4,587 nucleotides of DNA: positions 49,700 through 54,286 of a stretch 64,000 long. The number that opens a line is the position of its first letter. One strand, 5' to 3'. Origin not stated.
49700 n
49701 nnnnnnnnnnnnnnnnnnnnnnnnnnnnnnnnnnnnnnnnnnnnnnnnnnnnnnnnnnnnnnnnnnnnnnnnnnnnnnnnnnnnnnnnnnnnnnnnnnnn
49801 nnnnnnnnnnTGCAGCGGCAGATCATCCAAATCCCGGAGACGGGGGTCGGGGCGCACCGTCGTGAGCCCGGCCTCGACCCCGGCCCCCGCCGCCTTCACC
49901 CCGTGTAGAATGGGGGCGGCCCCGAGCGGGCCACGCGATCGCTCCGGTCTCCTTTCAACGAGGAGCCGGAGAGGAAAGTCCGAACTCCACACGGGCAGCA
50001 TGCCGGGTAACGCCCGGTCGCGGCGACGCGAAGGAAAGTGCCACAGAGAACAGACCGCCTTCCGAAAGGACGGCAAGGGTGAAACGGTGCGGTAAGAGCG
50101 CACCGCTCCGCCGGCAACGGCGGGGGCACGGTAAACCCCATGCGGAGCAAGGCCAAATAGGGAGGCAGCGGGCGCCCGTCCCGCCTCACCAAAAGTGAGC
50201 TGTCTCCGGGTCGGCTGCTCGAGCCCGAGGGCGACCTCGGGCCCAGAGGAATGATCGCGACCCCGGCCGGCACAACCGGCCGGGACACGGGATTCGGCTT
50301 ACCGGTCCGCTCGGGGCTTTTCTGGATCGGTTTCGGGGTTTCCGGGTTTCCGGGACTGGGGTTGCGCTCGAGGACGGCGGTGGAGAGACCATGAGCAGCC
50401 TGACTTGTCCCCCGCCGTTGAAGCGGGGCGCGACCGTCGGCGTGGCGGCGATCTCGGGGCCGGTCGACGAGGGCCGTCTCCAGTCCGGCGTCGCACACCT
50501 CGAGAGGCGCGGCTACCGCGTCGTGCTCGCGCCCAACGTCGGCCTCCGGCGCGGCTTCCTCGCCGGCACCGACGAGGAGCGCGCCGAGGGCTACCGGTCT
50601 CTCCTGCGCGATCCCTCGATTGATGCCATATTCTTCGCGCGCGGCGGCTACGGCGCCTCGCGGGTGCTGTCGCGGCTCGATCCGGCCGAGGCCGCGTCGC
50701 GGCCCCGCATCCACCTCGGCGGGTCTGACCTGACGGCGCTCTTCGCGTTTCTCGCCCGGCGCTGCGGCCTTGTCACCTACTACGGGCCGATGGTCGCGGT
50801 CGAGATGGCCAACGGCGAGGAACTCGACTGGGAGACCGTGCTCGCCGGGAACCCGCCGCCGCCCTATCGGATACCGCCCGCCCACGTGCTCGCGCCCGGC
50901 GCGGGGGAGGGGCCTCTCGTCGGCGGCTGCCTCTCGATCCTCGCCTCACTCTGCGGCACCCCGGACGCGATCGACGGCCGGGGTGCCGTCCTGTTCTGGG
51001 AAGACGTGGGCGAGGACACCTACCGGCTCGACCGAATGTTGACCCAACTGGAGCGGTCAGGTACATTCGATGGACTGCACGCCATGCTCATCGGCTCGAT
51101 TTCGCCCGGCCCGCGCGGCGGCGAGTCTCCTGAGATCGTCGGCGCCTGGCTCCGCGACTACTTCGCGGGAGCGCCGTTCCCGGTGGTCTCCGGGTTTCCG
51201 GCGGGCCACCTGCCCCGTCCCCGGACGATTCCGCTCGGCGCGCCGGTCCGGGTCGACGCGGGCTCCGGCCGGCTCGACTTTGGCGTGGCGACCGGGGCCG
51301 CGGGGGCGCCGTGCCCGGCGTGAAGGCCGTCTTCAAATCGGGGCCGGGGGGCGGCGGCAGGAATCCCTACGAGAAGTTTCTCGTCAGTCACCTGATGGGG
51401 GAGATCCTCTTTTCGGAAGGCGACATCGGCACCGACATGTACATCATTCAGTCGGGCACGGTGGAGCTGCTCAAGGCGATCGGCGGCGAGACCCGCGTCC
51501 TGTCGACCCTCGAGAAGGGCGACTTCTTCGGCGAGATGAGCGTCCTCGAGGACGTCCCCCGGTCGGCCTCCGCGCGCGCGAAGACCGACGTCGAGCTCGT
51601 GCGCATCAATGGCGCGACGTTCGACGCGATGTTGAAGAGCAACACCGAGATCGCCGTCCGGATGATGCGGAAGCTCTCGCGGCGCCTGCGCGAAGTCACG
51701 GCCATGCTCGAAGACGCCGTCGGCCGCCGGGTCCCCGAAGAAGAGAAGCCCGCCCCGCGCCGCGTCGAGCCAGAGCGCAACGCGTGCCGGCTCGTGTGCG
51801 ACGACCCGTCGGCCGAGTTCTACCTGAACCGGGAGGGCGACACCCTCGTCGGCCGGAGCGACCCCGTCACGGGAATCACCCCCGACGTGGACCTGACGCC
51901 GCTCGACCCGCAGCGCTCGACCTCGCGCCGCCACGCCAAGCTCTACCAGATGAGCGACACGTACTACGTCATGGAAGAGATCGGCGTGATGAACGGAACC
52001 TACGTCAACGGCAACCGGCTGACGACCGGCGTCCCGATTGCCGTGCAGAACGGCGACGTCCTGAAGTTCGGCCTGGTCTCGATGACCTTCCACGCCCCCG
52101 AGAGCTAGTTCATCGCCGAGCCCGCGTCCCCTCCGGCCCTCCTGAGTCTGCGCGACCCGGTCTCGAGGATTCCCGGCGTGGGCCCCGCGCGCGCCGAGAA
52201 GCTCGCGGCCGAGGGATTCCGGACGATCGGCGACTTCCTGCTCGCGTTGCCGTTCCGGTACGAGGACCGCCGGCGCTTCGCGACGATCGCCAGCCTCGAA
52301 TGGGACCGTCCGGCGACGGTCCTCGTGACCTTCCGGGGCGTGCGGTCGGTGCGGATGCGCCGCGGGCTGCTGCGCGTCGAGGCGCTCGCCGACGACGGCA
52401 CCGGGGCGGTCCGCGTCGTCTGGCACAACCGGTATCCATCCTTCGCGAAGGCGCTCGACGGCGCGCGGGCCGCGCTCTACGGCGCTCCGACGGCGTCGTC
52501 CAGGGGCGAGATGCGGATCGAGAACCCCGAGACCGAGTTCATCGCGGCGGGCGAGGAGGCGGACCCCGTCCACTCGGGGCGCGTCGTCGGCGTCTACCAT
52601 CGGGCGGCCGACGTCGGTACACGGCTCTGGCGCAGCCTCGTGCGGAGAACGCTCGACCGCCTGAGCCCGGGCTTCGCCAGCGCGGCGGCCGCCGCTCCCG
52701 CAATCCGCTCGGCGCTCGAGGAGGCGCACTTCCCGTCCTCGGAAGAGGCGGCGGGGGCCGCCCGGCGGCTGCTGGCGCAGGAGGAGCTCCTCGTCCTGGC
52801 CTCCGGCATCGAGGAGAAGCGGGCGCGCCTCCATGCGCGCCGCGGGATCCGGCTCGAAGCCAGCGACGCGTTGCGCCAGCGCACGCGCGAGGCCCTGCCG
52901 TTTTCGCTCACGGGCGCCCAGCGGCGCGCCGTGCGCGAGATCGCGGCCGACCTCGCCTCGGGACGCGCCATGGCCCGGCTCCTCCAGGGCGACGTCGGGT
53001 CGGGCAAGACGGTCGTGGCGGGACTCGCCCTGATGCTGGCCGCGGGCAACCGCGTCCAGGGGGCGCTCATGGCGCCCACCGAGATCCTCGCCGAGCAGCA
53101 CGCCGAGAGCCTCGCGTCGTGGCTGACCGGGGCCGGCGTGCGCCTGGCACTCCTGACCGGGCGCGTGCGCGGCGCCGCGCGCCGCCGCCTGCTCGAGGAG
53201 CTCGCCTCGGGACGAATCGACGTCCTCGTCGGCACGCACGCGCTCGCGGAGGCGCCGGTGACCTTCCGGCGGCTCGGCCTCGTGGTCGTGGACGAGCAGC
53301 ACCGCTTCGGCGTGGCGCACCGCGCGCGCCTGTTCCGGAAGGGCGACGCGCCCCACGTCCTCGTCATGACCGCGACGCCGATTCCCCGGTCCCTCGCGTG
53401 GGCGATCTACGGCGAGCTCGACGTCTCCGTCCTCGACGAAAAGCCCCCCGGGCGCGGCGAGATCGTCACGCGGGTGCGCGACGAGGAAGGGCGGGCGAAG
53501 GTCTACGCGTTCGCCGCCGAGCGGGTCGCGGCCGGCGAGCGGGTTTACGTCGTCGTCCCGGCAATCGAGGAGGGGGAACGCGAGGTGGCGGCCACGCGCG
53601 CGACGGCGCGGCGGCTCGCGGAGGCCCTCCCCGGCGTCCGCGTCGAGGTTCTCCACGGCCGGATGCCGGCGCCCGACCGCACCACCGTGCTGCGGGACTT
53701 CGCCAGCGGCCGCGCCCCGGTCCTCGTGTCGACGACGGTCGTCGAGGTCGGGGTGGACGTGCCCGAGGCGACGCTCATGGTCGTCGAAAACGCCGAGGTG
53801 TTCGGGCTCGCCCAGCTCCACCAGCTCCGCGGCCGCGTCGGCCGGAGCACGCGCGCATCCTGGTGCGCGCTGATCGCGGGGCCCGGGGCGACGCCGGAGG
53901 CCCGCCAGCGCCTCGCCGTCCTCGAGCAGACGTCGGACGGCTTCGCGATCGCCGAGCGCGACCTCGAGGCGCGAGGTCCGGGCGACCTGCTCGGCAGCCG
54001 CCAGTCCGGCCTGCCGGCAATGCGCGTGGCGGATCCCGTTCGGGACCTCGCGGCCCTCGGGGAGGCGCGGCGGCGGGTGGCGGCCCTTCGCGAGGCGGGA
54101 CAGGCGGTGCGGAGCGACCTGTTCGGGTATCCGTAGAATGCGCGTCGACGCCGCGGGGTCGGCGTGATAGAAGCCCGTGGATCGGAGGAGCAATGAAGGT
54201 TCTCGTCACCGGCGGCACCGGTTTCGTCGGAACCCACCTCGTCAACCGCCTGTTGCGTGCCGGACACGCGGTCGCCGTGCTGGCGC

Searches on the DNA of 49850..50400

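Call 21: search_rna_families(source=window, start=49850, end=50400, threshold=gathering, show_alignments=1)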
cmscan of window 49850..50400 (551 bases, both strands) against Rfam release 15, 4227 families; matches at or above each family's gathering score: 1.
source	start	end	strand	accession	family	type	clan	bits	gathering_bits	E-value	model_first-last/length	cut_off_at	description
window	49923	50317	+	RF00010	RNaseP_bact_a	Gene; ribozyme;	CL00002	274.2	100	1.7e-90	1-367/367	no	Bacterial RNase P class A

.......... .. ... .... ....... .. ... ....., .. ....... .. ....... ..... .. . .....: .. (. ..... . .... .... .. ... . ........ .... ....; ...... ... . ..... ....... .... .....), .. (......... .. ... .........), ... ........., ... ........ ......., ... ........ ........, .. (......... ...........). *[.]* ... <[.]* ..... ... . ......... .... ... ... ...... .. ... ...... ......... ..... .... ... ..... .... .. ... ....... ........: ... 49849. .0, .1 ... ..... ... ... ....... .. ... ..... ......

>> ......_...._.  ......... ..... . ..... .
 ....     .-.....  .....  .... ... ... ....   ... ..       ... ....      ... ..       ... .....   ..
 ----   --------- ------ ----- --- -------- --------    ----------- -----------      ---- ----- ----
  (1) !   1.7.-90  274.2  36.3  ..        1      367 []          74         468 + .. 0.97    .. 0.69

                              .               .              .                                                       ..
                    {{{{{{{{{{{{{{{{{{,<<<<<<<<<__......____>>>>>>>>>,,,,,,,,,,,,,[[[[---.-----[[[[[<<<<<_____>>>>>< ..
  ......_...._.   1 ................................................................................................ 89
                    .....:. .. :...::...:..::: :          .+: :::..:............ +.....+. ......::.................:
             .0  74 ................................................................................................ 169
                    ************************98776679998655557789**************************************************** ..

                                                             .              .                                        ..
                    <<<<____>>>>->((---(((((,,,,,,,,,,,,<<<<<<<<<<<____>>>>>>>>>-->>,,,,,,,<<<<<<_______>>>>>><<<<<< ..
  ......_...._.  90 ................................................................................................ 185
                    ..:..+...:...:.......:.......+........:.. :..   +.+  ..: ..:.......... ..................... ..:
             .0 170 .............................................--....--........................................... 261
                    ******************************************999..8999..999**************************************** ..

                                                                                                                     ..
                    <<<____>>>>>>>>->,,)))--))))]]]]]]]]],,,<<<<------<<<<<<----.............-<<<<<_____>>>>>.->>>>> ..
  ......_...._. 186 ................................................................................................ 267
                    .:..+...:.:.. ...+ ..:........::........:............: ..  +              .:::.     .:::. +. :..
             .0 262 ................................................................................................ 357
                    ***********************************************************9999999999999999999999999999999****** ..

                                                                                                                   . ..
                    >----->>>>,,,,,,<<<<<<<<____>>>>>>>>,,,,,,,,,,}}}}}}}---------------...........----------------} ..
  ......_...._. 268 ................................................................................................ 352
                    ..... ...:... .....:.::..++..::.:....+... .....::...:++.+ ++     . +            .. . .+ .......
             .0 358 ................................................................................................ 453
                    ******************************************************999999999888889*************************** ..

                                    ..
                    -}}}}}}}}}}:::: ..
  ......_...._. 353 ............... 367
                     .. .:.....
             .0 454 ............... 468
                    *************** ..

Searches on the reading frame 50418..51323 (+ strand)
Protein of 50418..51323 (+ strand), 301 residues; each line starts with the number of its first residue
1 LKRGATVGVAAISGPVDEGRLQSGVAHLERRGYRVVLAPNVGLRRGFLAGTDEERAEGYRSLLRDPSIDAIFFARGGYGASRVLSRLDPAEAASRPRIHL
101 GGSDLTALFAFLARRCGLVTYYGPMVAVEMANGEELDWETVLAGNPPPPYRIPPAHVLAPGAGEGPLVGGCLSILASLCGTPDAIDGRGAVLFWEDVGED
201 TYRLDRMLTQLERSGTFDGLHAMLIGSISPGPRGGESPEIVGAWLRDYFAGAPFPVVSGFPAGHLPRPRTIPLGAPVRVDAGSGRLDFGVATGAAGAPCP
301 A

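Call 17: search_protein_families(library=pfam, proteins=[window:50418-51323:+])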
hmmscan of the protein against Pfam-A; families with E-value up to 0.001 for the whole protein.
window:50418-51323:+ (301 aa): 2 families
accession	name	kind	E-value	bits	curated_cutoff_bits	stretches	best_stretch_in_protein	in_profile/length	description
PF17676.7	Peptidase_S66C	-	9e-31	107.4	23.7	1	164-279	1-120/120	LD-carboxypeptidase C-terminal domain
PF02016.21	Peptidase_S66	-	2.1e-29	102.6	25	1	7-123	1-121/121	LD-carboxypeptidase N-terminal domain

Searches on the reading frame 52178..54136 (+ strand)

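Call 8: search_protein_families(library=pfam, proteins=[window:52178-54136:+])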
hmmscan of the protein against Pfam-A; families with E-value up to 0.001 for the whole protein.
window:52178-54136:+ (652 aa): 6 families
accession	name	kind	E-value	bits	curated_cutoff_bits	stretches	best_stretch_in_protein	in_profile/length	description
PF00271.37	Helicase_C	-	9.1e-23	81.1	23.5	1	451-557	13-109/110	Helicase conserved C-terminal domain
PF00270.35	DEAD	-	1.1e-20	74.5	26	1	247-404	3-162/167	DEAD/DEAH box helicase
PF17191.10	RecG_wedge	-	4.4e-11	43.1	23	1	2-159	9-159/162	RecG wedge domain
PF04851.21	ResIII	-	2.4e-08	34.5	22.5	1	243-401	3-162/164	Type III restriction enzyme, res subunit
PF19833.4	RecG_dom3_C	-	3.9e-08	33.7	26.8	1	585-635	1-52/87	ATP-dependent DNA helicase RecG, domain 3, C-terminal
PF22590.2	Cas3-like_C_2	-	3e-06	27.9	27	1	469-558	11-105/106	CRISPR-associated nuclease/helicase Cas3, C-terminal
